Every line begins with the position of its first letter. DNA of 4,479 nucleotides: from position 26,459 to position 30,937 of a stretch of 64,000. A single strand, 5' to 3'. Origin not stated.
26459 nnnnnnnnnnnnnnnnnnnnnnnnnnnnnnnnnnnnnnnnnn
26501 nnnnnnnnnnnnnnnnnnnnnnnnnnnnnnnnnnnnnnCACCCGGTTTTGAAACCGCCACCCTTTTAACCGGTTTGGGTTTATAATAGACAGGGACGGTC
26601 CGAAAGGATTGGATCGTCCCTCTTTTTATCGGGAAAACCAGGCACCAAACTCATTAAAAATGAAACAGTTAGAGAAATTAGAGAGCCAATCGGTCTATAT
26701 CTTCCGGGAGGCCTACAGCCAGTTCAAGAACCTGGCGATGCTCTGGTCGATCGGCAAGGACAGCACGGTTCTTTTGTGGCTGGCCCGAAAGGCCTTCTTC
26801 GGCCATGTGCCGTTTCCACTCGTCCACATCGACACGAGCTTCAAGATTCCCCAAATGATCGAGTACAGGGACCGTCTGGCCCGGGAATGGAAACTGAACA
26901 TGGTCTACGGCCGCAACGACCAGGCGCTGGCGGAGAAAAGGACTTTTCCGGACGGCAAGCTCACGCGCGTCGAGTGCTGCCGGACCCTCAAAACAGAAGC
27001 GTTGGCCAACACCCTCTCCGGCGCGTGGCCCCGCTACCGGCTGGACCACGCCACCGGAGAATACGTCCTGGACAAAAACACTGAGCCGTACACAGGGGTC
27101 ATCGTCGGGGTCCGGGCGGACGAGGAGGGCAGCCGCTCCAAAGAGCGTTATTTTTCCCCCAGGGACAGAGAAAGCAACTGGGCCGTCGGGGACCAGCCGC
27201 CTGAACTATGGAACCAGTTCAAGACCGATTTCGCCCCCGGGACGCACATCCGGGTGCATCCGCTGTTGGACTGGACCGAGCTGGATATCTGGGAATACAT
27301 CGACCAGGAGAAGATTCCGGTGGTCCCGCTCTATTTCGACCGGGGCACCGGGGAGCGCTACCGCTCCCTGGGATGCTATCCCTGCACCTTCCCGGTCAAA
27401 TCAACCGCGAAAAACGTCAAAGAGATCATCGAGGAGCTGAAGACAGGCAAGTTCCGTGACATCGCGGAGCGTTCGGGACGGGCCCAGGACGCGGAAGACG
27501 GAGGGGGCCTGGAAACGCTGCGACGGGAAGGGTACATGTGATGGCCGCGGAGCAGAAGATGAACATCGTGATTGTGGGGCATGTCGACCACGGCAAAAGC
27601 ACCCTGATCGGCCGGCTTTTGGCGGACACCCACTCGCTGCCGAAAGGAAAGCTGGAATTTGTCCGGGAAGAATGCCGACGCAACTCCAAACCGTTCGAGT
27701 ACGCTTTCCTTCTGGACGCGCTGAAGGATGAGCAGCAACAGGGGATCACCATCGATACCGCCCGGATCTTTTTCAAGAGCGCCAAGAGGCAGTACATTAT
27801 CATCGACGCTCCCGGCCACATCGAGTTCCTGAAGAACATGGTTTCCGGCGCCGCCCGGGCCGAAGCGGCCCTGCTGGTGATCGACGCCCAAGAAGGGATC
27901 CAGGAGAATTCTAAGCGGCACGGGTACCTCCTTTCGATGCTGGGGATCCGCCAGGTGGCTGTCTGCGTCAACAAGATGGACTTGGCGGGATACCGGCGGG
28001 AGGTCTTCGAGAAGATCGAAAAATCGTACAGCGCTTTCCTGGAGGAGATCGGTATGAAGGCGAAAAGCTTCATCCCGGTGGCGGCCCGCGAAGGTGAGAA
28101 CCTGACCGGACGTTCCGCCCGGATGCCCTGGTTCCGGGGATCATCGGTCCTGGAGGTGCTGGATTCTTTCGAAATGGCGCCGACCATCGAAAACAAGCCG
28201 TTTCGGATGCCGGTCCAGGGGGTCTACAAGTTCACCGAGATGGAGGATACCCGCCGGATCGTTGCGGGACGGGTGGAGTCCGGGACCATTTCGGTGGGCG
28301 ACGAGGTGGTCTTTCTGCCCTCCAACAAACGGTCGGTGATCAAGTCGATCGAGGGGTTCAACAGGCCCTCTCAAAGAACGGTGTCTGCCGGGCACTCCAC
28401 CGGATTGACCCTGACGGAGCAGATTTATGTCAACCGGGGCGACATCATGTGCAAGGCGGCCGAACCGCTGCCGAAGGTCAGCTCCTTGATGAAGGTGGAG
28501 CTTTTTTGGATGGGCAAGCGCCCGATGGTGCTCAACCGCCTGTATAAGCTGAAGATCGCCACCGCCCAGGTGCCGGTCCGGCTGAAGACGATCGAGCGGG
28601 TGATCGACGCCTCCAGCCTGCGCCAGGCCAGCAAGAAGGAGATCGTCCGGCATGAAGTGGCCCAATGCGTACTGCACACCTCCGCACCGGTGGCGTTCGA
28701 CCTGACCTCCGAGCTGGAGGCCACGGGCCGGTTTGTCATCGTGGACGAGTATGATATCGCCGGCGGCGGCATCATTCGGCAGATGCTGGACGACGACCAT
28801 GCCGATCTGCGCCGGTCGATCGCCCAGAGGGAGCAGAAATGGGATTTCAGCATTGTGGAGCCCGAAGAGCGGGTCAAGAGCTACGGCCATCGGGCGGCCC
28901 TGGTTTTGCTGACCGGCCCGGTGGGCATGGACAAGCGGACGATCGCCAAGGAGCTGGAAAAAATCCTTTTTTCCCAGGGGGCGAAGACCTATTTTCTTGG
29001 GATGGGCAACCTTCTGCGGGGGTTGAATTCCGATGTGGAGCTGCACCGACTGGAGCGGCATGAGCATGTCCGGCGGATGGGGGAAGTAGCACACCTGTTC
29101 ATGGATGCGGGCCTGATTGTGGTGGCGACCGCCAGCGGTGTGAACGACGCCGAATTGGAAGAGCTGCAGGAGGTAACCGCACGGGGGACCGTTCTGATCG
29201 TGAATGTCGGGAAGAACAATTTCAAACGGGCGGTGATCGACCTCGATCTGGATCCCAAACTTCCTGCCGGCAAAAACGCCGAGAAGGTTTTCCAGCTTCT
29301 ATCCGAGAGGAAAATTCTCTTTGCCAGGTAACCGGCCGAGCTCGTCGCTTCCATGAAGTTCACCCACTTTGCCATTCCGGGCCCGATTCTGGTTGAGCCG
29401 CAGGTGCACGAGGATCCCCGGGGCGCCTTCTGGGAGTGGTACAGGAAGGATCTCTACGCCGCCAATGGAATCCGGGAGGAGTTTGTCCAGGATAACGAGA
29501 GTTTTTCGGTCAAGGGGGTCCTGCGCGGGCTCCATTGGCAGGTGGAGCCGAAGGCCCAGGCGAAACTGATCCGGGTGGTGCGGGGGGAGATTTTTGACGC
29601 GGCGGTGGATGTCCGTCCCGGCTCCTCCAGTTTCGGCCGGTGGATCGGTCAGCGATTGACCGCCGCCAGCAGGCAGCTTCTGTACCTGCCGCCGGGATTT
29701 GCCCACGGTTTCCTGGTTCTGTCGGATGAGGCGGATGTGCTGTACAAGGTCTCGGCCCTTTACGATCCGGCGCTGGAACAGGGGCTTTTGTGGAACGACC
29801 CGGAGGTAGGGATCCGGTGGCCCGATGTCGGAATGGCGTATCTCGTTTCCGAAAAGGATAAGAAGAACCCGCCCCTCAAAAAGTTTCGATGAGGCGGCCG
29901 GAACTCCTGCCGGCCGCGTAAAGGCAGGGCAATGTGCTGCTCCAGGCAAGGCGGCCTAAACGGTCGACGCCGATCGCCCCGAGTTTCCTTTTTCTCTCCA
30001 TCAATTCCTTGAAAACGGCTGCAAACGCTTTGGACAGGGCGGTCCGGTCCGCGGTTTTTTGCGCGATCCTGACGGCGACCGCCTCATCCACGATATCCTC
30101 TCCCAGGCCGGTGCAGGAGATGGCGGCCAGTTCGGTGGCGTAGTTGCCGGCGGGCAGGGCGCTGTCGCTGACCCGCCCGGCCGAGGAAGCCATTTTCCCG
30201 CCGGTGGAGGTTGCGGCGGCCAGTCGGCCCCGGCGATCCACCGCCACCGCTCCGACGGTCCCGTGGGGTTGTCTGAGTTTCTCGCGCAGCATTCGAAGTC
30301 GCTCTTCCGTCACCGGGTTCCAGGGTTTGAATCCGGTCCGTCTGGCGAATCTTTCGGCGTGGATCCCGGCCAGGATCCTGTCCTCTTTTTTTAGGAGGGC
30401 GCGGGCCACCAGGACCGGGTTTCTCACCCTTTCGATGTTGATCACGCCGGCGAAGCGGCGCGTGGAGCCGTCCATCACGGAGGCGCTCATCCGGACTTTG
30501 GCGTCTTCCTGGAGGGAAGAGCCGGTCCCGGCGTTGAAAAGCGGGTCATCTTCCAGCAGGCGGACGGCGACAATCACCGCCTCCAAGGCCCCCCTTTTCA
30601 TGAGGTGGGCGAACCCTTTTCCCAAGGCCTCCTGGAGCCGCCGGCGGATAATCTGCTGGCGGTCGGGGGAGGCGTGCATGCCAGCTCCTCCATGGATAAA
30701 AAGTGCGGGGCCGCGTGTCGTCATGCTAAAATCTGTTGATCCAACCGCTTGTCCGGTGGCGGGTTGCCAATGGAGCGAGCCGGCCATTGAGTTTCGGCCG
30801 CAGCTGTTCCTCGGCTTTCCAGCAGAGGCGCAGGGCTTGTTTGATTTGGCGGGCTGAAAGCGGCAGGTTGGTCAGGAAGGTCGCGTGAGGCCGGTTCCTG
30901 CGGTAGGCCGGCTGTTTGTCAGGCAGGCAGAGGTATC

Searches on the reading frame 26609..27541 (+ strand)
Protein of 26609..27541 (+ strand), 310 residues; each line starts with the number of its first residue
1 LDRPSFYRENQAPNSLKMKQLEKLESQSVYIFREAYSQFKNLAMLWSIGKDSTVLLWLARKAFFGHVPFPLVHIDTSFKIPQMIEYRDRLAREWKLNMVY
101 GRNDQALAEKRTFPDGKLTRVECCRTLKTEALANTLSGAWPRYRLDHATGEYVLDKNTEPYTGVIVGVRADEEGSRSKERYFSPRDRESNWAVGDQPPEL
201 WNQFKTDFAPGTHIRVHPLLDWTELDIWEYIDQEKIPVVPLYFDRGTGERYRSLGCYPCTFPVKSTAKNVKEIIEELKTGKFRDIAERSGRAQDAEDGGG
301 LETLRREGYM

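Call 36: search_protein_families(library=pfam, proteins=[window:26609-27541:+], max_evalue=0.0001)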
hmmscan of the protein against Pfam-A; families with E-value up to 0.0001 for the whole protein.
window:26609-27541:+ (310 aa): 1 family
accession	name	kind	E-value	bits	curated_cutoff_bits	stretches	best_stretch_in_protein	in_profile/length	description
PF01507.26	PAPS_reduct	-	7.8e-40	137.2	22.5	1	41-261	1-174/175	Phosphoadenosine phosphosulfate reductase domain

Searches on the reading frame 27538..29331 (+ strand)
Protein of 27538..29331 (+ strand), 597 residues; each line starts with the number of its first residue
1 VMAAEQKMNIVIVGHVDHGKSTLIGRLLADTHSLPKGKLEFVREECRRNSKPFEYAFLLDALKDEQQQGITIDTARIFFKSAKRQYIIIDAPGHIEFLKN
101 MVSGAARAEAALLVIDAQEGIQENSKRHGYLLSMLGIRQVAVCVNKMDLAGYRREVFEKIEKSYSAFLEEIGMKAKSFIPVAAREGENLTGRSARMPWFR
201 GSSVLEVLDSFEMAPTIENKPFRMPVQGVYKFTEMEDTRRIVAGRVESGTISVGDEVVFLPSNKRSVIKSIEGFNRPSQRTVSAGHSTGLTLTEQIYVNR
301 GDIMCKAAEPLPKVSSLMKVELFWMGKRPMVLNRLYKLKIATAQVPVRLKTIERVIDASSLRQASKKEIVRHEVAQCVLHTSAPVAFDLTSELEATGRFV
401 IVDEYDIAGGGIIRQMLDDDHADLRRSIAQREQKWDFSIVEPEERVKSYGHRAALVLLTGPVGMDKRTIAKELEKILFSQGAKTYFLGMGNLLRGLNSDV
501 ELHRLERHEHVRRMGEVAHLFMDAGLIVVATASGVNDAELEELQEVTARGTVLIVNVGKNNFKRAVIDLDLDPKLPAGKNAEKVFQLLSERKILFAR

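Call 36: search_protein_families(library=pfam, proteins=[window:27538-29331:+], max_evalue=0.0001)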
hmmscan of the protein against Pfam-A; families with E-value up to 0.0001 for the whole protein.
window:27538-29331:+ (597 aa): 5 families
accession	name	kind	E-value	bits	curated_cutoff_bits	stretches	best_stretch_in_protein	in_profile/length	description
PF00009.33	GTP_EFTU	-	5.1e-46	157.1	26.5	1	7-209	3-183/188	Elongation factor Tu GTP binding domain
PF22594.2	GTP-eEF1A_C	-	1.9e-15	57.5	27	1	319-413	3-100/101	GTP-eEF1A C-terminal domain-like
PF01583.26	APS_kinase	-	2.7e-15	57.1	21.1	1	453-532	2-81/152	Adenylylsulphate kinase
PF01926.29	MMR_HSR1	-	3.3e-08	34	21.9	0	65-128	27-96/113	50S ribosome-binding GTPase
PF03144.31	GTP_EFTU_D2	-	6e-08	33.4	30.3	1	240-305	2-73/73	Elongation factor Tu domain 2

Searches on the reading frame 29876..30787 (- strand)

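Call 61: search_protein_families(library=pfam, proteins=[window:29876-30787:-], max_evalue=0.0001)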
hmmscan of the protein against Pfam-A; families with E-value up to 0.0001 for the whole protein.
window:29876-30787:- (303 aa): 1 family
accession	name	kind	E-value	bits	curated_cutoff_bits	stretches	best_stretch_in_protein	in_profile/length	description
PF01112.23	Asparaginase_2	-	8.3e-78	262.1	27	2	27-171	1-151/309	Asparaginase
